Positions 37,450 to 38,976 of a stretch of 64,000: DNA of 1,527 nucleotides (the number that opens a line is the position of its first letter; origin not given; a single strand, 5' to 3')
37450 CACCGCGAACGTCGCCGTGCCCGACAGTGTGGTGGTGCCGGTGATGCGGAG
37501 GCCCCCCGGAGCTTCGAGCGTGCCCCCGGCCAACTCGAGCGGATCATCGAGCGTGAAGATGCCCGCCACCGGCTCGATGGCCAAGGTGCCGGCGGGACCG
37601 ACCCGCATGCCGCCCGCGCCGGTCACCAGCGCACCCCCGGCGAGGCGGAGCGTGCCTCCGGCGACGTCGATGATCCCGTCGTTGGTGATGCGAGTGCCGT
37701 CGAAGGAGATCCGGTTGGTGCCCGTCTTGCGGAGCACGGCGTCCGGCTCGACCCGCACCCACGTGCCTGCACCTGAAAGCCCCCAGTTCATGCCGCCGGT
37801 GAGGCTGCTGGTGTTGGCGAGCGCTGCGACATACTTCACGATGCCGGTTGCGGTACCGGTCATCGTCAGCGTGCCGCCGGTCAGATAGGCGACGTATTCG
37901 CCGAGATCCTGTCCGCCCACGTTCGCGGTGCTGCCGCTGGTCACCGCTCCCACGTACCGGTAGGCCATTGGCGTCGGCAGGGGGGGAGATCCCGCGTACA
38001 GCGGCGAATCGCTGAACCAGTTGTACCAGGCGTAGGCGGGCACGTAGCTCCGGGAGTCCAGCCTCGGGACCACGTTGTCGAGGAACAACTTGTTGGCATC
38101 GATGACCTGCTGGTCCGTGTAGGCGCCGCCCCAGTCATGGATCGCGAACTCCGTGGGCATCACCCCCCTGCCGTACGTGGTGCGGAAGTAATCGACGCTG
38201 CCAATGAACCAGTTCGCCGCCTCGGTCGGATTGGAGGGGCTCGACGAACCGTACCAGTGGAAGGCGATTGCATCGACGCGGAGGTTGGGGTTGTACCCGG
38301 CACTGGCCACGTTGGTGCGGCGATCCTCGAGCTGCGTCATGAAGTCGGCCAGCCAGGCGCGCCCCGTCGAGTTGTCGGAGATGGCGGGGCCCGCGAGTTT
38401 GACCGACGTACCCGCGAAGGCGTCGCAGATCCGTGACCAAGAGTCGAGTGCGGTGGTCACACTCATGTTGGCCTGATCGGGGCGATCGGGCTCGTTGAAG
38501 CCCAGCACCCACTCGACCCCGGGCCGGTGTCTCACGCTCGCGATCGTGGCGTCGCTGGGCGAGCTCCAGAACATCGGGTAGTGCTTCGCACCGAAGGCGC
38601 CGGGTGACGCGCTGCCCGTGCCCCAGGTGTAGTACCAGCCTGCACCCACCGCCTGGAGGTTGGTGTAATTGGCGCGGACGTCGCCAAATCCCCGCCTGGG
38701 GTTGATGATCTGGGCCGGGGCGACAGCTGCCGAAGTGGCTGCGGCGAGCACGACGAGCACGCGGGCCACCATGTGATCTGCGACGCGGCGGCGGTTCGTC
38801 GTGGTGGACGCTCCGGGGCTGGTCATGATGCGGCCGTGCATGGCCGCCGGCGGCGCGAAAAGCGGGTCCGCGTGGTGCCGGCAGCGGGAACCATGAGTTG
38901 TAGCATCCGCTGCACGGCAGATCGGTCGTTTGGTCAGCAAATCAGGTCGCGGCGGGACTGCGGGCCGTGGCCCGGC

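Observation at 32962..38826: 1954-aa PEP-CTERM surface protein combining a glycoside-hydrolase core with ~1500 aa of autotransporter-type beta-strand repeats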

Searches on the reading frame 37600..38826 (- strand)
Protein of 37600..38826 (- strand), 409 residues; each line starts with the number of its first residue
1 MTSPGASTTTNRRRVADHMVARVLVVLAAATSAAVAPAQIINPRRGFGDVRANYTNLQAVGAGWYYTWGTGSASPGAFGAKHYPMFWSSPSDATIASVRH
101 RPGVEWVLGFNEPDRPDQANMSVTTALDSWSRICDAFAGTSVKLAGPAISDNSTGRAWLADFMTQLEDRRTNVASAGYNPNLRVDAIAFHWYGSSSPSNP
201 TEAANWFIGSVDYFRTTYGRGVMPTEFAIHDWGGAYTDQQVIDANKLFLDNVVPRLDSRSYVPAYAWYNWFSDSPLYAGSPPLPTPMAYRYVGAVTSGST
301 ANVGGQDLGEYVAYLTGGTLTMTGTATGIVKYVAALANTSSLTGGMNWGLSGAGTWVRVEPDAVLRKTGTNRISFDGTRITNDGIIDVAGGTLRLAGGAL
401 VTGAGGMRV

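Call 10: find_homologous_proteins(query=window:37633-38826:-, max_evalue=0.001)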
Query seq(398 aa) (398 aa): 31 proteins with E <= 0.001 among 8000 candidates.
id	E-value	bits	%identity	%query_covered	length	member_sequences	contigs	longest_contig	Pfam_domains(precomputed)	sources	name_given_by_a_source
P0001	8.0e-145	501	59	94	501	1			PF11790.15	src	-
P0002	2.2e-126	440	52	97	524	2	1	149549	PF11790.15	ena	-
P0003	9.3e-123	429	52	96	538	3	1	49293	PF11790.15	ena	-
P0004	8.6e-120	419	54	88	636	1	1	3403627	PF12951.14,PF07589.17,PF11790.15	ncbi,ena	-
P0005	3.0e-114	401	51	88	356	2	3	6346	PF11790.15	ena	-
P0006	1.9e-109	385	58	76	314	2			PF11790.15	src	-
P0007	3.4e-106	374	49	91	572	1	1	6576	PF11790.15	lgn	-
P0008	1.2e-105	372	49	95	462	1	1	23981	PF11790.15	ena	-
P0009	2.5e-102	361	55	75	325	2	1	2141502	PF11790.15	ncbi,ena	-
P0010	2.1e-95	338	48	92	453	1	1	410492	PF11790.15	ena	-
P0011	1.0e-94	336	55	75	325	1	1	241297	PF11790.15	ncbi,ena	-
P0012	1.3e-92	329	52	73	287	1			PF11790.15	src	-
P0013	2.5e-83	299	51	73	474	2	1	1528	PF11790.15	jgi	jgi:hypothetical protein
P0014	2.5e-72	262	51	66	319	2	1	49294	PF11790.15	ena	-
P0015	1.4e-67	247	50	58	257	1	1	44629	PF11790.15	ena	-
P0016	2.9e-61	226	52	57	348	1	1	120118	PF11790.15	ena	-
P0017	3.3e-57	213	48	54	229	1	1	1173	PF11790.15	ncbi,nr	ncbi:MAG: hypothetical protein KDA28_03490, partial [Phycisphaerales bacterium]|nr:hypothetical prot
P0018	1.1e-55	208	52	46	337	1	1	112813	PF11790.15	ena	-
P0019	1.6e-32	131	41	57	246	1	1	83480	PF11790.15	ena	-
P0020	3.8e-21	94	33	64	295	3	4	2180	PF11790.15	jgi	jgi:hypothetical protein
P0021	6.7e-20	90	34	59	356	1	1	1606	PF11790.15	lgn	-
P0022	1.9e-17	82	33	58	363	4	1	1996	PF11790.15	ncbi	-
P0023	7.2e-17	80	29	63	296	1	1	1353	PF11790.15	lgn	-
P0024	2.9e-14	71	33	53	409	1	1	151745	PF11790.15,PF14200.13,PF00652.29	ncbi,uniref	ncbi:glycoside hydrolase family protein [Micromonospora sp. NPDC051300]|uniref:glycoside hydrolase f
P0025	1.2e-13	69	29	55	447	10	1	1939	PF11790.15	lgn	-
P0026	5.0e-13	67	31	59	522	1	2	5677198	PF11790.15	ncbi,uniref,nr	ncbi:hypothetical protein HAHE_13820 [Haloferula helveola]|uniref:Asl1-like glycosyl hydrolase catal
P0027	1.2e-12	66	35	43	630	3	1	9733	PF11790.15,PF04542.21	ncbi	-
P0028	4.9e-10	57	32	55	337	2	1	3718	PF11790.15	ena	-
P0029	6.0e-9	54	27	55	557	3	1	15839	PF11790.15,PF03983.19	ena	-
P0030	1.7e-6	46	37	33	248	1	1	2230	PF11790.15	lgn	-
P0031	6.5e-4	37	41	22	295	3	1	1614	PF11790.15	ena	-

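Call 21: find_encoding_contigs(protein=P0004, flank=10000, max_places=3)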
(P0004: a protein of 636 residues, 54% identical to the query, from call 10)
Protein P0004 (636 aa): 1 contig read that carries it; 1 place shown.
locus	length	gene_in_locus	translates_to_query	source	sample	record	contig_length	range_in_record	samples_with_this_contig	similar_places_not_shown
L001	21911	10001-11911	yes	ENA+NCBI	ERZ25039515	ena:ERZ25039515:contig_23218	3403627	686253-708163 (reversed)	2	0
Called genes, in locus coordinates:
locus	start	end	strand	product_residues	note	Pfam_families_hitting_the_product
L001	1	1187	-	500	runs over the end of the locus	PF22244:GCE_fung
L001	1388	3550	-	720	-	PF02901:PFL-like, PF01228:Gly_radical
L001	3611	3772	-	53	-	-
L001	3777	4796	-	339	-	PF04055:Radical_SAM, PF14697:Fer4_21 (faint), PF12837:Fer4_6 (faint), PF13237:Fer4_10 (faint), PF00037:Fer4 (weak), PF13353:Fer4_12 (weak)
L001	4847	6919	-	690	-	PF15892:BNR_4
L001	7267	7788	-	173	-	-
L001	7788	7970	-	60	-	-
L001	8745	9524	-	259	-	PF00722:Glyco_hydro_16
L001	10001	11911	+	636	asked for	PF11790:Glyco_hydro_cc, PF12951:PATR, PF07589:PEP_exosort_dom (faint)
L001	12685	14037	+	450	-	-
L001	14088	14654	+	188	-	-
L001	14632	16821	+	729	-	PF12951:PATR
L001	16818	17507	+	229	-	PF12951:PATR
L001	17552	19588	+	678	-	PF12951:PATR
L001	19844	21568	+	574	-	PF12951:PATR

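Call 25: predict_structure(alignment_id=A1)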
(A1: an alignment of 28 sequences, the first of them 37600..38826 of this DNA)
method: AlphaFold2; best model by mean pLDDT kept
length: 409 residues; sequences in the alignment: 28
mean_pLDDT: 90.0   pTM: 0.84
mean pLDDT of the five models: 90.0, 89.2, 88.7, 87.3, 82.9
residues with pLDDT >= 90: 324; 70-90: 46; 50-70: 18; < 50: 21
segments of 3 or more residues with pLDDT < 50: 1-14, 31-35
pLDDT, mean of each block of 10 residues (from residue 1): 39 50 55 55 91 93 94 91 97 98 96 97 98 98 98 97 99 97 98 85 96 98 95 86 93 96 92 86 93 93 93 96 92 97 94 92 97 94 97 90 96
secondary structure, 60 per line:
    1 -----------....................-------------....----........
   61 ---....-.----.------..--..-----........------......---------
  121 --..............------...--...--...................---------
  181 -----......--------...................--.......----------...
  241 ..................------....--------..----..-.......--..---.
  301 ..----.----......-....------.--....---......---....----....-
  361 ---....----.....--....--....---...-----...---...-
elements in order: H12-31 E45-48 H54-60 E64-67 H92-99 E106-111 H123-136 E143-145 E148-150 H153-171 E186-191 H200-218 E221-227 H238-258 E265-268 H286-292 E300-302 E312-317 E319-322 E332-335 E339-344 E348-351 E356-359 E364-367 E372-376 E379-382 E385-388 E392-394 E400-402 E406-408

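Call 29: fold_search(model_id=the predicted structure, library=pdb)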
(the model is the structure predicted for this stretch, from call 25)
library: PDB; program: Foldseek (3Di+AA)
matches with E <= 10: 1108; with E <= 0.001: 34
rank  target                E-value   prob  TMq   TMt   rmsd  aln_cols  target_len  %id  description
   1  6ufl_A                2.9e-11  1.00  0.48  0.78   3.5       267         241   27  Crystal structure of a GH128 (subgroup I) endo-beta-1,3-glucanase (E199Q mutant) from Amycolatopsis mediterranei (AmGH (released 2020-05-20)
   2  6uaq                  8.9e-11  1.00  0.49  0.81   3.1       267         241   28  Crystal structure of a GH128 (subgroup I) endo-beta-1,3-glucanase from Amycolatopsis mediterranei (AmGH128_I) (released 2020-05-20)
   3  6uay_A                1.2e-10  1.00  0.45  0.74   3.6       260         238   25  Crystal structure of a GH128 (subgroup III) curdlan-specific exo-beta-1,3-glucanase from Blastomyces gilchristii (BgGH (released 2020-05-20)
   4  8j3y_A                1.2e-10  1.00  0.49  0.51   4.2       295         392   21  Crystal structure of CBM6E E168Q in complex with oligosaccharides (released 2024-04-24)
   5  6uax_A                1.5e-10  1.00  0.49  0.75   3.2       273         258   20  Crystal structure of a GH128 (subgroup II) endo-beta-1,3-glucanase from Sorangium cellulosum (ScGH128_II) (released 2020-05-20)
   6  6uas_A                2.1e-10  1.00  0.48  0.78   3.5       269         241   28  Crystal structure of a GH128 (subgroup I) endo-beta-1,3-glucanase (E199A mutant) from Amycolatopsis mediterranei (AmGH (released 2020-05-20)
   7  8j3x_B                2.1e-10  1.00  0.50  0.52   4.3       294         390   20  Crystal structure of CBM6E from Saccharophagus degradans (released 2024-04-24)
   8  6uay_B                2.2e-10  1.00  0.44  0.71   4.1       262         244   26  Crystal structure of a GH128 (subgroup III) curdlan-specific exo-beta-1,3-glucanase from Blastomyces gilchristii (BgGH (released 2020-05-20)
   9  6uax_B                2.4e-10  1.00  0.49  0.75   3.5       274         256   20  Crystal structure of a GH128 (subgroup II) endo-beta-1,3-glucanase from Sorangium cellulosum (ScGH128_II) (released 2020-05-20)
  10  6uat_A                3.0e-10  1.00  0.49  0.81   3.1       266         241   27  Crystal structure of a GH128 (subgroup I) endo-beta-1,3-glucanase (E102A mutant) from Amycolatopsis mediterranei (AmGH (released 2020-05-20)
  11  6uaz_A                3.0e-10  1.00  0.45  0.76   3.8       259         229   25  Crystal structure of a GH128 (subgroup III) curdlan-specific exo-beta-1,3-glucanase from Blastomyces gilchristii (BgGH (released 2020-05-20)
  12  6uaz_B                3.7e-10  1.00  0.45  0.74   3.9       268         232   26  Crystal structure of a GH128 (subgroup III) curdlan-specific exo-beta-1,3-glucanase from Blastomyces gilchristii (BgGH (released 2020-05-20)
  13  6ub0_A                4.4e-10  1.00  0.46  0.77   3.6       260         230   24  Crystal structure of a GH128 (subgroup III) curdlan-specific exo-beta-1,3-glucanase from Blastomyces gilchristii (BgGH (released 2020-05-20)
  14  8j3x_A                4.4e-10  1.00  0.49  0.52   4.3       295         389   21  Crystal structure of CBM6E from Saccharophagus degradans (released 2024-04-24)
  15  6ufz                  7.2e-10  1.00  0.48  0.80   3.3       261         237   28  Crystal structure of a GH128 (subgroup I) endo-beta-1,3-glucanase (E199Q mutant) from Amycolatopsis mediterranei (AmGH12 (released 2020-05-20)
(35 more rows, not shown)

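Call 46: search_protein_representatives(protein=window:37600-38826:-)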
Query: 409 residues. Proteins with E-value up to 0.001 (for the whole library): 1911; up to 1e-10: 527; up to 1e-30: 74. The best 150 are listed.
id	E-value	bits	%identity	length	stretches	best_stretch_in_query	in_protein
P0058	3.2e-204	695.3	78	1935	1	23-409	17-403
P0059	9.2e-146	502.7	55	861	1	21-408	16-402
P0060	2.8e-129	448.4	60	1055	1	38-405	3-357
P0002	9.8e-128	443.3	55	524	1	18-407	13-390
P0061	2.9e-125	435.2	57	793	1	31-405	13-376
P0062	4.9e-122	424.5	54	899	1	8-406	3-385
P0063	7.5e-118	410.8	52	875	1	24-409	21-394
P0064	2.8e-115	402.3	52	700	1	31-409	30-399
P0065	4.2e-113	395.1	56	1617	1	31-405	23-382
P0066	7.7e-113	394.3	53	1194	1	34-405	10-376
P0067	9.2e-111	387.4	51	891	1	25-409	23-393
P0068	2.0e-110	386.3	53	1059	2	19-403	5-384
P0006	6.8e-110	384.6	60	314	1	24-338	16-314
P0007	1.8e-107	376.6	49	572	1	9-407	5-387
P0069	8.5e-106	371.1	48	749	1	12-406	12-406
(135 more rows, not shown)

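Call 58: find_encoding_contigs(protein=P0058, flank=10000, max_places=4)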
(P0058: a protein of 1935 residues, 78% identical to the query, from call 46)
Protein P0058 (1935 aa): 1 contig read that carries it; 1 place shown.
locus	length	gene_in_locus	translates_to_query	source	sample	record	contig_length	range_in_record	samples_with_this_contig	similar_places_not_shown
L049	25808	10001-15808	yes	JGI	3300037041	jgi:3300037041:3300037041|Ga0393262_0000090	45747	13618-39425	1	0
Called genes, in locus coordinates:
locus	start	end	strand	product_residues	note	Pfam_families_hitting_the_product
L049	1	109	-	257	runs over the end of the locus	-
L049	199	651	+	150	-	PF02580:Tyr_Deacylase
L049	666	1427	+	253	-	PF08787:Alginate_lyase2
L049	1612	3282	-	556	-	PF22842:Pel9A-like_beta_helix, PF13229:Beta_helix (weak)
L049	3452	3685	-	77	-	-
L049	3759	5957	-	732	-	PF07730:HisKA_3, PF02518:HATPase_c, PF13581:HATPase_c_2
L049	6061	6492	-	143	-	-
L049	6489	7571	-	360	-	PF07963:N_methyl, PF07596:SBP_bac_10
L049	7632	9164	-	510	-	PF12951:PATR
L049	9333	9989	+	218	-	PF00072:Response_reg, PF00196:GerE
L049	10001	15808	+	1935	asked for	PF11790:Glyco_hydro_cc, PF12951:PATR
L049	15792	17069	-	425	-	-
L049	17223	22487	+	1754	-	PF12951:PATR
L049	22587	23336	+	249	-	PF04012:PspA_IM30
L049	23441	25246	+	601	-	PF13401:AAA_22 (faint), PF00004:AAA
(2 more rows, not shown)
